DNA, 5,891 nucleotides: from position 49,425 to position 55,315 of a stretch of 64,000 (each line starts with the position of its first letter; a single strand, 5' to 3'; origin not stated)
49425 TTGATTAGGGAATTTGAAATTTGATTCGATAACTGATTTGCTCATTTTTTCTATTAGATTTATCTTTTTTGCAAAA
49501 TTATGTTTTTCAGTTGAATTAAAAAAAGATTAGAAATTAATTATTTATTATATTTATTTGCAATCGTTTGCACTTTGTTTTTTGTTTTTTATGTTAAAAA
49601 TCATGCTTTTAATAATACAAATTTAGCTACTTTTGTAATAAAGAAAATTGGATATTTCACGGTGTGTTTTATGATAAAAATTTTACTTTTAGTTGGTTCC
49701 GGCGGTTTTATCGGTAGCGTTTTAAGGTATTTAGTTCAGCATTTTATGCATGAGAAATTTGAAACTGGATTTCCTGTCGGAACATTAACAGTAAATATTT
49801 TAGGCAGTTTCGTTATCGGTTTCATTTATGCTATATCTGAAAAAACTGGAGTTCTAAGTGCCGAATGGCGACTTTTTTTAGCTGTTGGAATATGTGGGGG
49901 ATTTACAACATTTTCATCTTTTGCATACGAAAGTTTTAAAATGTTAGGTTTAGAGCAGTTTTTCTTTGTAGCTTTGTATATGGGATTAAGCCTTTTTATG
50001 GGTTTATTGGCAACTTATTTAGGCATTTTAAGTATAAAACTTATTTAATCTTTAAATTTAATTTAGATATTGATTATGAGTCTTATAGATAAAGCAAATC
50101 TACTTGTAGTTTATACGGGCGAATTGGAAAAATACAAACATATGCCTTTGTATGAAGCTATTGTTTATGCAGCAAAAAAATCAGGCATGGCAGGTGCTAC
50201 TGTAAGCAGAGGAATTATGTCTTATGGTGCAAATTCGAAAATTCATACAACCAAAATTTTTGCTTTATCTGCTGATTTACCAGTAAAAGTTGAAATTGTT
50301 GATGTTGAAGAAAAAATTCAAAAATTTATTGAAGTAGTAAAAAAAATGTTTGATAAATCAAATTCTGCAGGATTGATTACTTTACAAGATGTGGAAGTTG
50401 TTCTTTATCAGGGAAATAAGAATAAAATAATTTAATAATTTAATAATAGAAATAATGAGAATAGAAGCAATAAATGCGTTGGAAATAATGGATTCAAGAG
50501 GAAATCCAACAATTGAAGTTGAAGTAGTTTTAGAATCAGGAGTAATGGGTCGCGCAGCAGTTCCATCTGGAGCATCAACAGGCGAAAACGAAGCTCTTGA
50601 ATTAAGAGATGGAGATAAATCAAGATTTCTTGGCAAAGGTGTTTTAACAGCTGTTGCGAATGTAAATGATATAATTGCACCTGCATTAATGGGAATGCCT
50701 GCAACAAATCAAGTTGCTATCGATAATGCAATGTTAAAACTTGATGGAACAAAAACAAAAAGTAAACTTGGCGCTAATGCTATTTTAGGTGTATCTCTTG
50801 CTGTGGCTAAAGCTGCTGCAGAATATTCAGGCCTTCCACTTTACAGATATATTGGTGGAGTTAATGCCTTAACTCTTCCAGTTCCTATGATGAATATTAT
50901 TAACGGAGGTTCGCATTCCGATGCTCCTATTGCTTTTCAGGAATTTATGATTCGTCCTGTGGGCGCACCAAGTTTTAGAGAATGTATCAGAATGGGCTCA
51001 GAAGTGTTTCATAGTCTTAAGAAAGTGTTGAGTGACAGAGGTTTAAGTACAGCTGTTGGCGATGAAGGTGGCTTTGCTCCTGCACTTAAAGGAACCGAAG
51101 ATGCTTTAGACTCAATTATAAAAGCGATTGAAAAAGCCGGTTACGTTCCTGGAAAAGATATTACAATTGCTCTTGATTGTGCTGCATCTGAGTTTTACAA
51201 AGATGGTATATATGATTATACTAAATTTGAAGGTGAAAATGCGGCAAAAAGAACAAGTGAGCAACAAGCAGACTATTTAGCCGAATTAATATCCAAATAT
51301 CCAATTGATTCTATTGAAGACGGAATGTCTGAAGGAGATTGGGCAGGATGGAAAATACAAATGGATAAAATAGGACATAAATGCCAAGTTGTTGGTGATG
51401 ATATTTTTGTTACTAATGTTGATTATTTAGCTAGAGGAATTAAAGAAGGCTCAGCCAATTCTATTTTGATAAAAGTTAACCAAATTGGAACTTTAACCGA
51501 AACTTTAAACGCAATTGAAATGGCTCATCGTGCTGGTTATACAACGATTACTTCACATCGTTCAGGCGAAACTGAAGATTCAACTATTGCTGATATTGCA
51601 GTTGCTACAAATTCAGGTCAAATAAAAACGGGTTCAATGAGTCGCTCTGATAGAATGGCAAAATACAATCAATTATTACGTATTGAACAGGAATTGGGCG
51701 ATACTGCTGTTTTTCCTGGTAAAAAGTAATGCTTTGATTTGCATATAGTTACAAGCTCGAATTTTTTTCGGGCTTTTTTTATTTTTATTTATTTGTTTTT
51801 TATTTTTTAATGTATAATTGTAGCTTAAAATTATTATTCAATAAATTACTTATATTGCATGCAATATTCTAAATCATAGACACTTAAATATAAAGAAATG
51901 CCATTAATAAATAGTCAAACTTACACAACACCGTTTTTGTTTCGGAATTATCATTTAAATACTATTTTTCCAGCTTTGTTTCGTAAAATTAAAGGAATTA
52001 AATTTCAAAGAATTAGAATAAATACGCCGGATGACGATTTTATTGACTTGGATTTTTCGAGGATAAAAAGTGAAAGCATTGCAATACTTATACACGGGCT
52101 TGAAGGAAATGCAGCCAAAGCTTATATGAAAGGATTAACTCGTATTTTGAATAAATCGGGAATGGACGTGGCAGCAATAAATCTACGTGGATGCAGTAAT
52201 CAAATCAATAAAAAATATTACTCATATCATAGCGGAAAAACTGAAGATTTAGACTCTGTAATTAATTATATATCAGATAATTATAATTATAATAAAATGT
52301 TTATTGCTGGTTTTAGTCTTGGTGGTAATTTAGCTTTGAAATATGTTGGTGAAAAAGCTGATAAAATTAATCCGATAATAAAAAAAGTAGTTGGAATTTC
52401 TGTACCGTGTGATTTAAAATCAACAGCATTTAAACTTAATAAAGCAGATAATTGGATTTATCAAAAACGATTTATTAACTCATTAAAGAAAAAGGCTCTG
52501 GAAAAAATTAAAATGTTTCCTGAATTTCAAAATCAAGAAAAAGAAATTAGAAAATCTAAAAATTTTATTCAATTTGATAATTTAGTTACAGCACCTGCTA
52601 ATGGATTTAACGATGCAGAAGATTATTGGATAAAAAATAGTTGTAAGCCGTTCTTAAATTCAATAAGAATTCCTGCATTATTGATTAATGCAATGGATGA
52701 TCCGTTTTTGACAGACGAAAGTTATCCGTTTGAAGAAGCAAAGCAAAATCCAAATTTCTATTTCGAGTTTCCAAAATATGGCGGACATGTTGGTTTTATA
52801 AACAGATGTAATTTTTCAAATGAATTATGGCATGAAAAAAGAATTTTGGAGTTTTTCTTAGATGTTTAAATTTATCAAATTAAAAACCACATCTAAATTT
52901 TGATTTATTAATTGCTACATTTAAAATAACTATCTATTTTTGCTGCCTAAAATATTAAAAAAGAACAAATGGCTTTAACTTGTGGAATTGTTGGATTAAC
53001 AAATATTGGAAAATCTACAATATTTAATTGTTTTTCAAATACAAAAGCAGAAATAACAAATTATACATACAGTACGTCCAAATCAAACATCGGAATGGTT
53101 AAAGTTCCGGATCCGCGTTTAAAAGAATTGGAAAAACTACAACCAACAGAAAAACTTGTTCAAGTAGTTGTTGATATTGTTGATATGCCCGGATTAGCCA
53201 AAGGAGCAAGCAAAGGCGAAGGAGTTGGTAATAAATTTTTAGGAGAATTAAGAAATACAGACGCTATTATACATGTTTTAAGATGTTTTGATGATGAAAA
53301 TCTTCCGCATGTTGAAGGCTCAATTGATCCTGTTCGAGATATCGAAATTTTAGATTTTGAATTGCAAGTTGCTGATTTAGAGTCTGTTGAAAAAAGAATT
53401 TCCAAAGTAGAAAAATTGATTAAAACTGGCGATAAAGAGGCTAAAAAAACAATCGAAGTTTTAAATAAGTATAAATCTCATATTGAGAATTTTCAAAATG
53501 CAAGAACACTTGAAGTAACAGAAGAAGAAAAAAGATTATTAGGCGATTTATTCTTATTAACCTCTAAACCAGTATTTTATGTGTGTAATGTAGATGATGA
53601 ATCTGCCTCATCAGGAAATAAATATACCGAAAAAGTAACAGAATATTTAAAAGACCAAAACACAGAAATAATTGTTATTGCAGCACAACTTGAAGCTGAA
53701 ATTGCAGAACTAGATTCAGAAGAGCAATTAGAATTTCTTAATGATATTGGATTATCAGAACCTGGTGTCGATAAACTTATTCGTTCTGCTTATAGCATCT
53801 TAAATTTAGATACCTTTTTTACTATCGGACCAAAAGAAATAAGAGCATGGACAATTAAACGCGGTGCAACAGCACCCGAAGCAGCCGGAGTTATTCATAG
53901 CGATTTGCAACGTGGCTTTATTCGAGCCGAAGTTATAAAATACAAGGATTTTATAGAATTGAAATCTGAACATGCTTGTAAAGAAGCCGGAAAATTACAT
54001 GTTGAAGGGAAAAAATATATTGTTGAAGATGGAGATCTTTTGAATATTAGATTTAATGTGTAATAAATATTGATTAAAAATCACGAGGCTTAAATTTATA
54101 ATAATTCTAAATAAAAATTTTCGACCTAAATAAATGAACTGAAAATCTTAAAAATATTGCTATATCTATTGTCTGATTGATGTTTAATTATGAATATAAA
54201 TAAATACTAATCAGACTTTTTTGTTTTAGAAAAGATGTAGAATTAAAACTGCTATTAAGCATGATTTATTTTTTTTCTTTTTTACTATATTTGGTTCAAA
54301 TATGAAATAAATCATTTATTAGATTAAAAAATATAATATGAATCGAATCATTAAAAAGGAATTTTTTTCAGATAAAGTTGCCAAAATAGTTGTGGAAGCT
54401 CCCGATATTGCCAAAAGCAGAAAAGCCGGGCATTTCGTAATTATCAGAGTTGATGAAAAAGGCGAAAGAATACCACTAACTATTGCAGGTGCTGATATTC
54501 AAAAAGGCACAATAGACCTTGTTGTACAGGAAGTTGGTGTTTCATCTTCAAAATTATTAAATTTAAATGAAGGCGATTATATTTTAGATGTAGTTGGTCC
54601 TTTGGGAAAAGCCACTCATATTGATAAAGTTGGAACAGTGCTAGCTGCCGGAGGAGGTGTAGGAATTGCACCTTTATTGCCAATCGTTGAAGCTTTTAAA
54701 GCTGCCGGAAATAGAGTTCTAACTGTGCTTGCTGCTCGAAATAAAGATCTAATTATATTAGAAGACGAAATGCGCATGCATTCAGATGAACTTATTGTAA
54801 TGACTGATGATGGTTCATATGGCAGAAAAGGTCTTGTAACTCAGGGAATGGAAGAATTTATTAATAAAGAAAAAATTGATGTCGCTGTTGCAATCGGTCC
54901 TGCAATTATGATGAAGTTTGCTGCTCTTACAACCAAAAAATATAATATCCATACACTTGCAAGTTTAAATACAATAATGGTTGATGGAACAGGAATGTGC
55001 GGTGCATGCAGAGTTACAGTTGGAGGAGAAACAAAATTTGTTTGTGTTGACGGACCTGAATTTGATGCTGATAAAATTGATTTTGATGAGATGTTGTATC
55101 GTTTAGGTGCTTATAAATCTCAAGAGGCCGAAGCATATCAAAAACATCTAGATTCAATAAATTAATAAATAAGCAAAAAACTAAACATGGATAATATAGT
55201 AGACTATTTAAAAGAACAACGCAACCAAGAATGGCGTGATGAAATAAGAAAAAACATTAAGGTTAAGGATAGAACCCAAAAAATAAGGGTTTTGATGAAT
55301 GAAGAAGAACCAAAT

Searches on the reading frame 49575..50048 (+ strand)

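Call 41: search_protein_families(library=pfam, proteins=[window:49575-50048:+], max_evalue=0.0001)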
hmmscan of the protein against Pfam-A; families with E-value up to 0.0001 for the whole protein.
window:49575-50048:+ (157 aa): 1 family
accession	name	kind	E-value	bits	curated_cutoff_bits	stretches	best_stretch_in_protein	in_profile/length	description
PF02537.21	CRCB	-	3.2e-29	101.7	32.9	1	38-151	1-103/103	CrcB-like protein, Camphor Resistance (CrcB)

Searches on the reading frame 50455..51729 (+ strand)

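Call 41: search_protein_families(library=pfam, proteins=[window:50455-51729:+], max_evalue=0.0001)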
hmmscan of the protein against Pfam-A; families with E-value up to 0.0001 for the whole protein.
window:50455-51729:+ (424 aa): 2 families
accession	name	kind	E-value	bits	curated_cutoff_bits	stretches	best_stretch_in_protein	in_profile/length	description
PF00113.28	Enolase_C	-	5.7e-129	430.1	21.5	1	139-424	2-291/296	Enolase, C-terminal TIM barrel domain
PF03952.21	Enolase_N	-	6.9e-61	204.6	35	1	3-133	1-131/131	Enolase, N-terminal domain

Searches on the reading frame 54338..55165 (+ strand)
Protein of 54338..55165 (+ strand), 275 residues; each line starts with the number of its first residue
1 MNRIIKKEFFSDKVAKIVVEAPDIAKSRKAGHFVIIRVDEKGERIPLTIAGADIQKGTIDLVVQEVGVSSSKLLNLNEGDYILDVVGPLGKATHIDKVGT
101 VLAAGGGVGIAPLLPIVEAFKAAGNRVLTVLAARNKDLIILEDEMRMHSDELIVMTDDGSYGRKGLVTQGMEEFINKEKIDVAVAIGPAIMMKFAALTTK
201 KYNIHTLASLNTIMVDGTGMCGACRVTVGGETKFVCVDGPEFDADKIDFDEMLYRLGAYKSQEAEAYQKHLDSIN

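Call 9: search_protein_families(library=pfam, proteins=[window:54338-55165:+], max_evalue=0.001)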
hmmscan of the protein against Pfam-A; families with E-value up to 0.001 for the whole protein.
window:54338-55165:+ (275 aa): 3 families
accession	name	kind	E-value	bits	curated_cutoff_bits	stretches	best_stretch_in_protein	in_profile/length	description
PF10418.14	DHODB_Fe-S_bind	-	4.9e-14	52.2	23.9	1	211-247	1-40/41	Iron-sulfur cluster binding domain of dihydroorotate dehydrogenase B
PF00175.26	NAD_binding_1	-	4.6e-06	27.7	22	1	105-195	3-107/109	Oxidoreductase NAD-binding domain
PF00970.30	FAD_binding_6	-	0.00011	22.9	21.1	1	4-92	4-97/99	Oxidoreductase FAD-binding domain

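Call 10: search_protein_families(library=ncbifam, proteins=[window:54338-55165:+], max_evalue=0.001)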
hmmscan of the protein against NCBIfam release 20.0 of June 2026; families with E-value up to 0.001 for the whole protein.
window:54338-55165:+ (275 aa): 18 families
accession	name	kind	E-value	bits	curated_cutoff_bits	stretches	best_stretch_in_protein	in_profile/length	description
NF009414.0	PRK12778.1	equivalog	2.5e-130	436.1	1103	1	1-269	1-270/752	bifunctional dihydroorotate dehydrogenase B NAD binding subunit/NADPH-dependent glutamate synthase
NF004862.0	PRK06222.1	subfamily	2.4e-119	398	220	1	1-271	1-272/281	sulfide/dihydroorotate dehydrogenase-like FAD/NAD-binding protein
NF009413.0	PRK12775.1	equivalog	2.7e-93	313.5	1895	1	1-270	1-271/1006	putative trifunctional 2-polyprenylphenol hydroxylase/glutamate synthase subunit beta/ferritin domain-containing protein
NF009415.0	PRK12779.1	equivalog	2.1e-71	241.1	1519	1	2-270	651-941/944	putative bifunctional glutamate synthase subunit beta/2-polyprenylphenol hydroxylase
NF000796.0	PRK00054.1-1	equivalog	5.9e-44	150.2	224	1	26-264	27-248/254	dihydroorotate dehydrogenase electron transfer subunit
NF000797.0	PRK00054.1-2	equivalog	2.2e-33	115.7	270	1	10-247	25-265/267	dihydroorotate dehydrogenase electron transfer subunit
NF000798.0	PRK00054.1-3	equivalog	4.5e-31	108.4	219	1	4-247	10-242/244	dihydroorotate dehydrogenase electron transfer subunit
NF000799.0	PRK00054.1-4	equivalog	5.1e-31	107.7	314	1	4-247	9-256/258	dihydroorotate dehydrogenase electron transfer subunit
TIGR02911.1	sulfite_red_B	equivalog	2.1e-21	76.2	288.6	1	28-243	31-252/261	anaerobic sulfite reductase subunit AsrB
NF006220.0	PRK08345.1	subfamily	8.7e-19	67.9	395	1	19-243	32-283/294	cytochrome-c3 hydrogenase subunit gamma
NF004470.0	PRK05802.1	equivalog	1.6e-16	60.2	313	1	3-232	69-309/330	sulfide/dihydroorotate dehydrogenase-like FAD/NAD-binding protein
NF040835.1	sulfhyd_HydG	equivalog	8e-15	54.8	650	1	13-243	33-280/292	NADPH-dependent hydrogenase/sulfhydrogenase 1 subunit gamma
NF040830.1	sulfhyd_ShyC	equivalog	7.4e-13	48.3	600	1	28-243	39-277/288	NAD(P)-dependent hydrogenase/sulfhydrogenase 2 subunit gamma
NF040810.1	BenC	equivalog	1.7e-08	34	430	1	8-196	113-312/333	benzoate 1,2-dioxygenase electron transfer component BenC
NF005128.0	PRK06567.1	equivalog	1.5e-07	29.7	1072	1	2-113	795-910/1031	putative bifunctional glutamate synthase subunit beta/2-polyprenylphenol hydroxylase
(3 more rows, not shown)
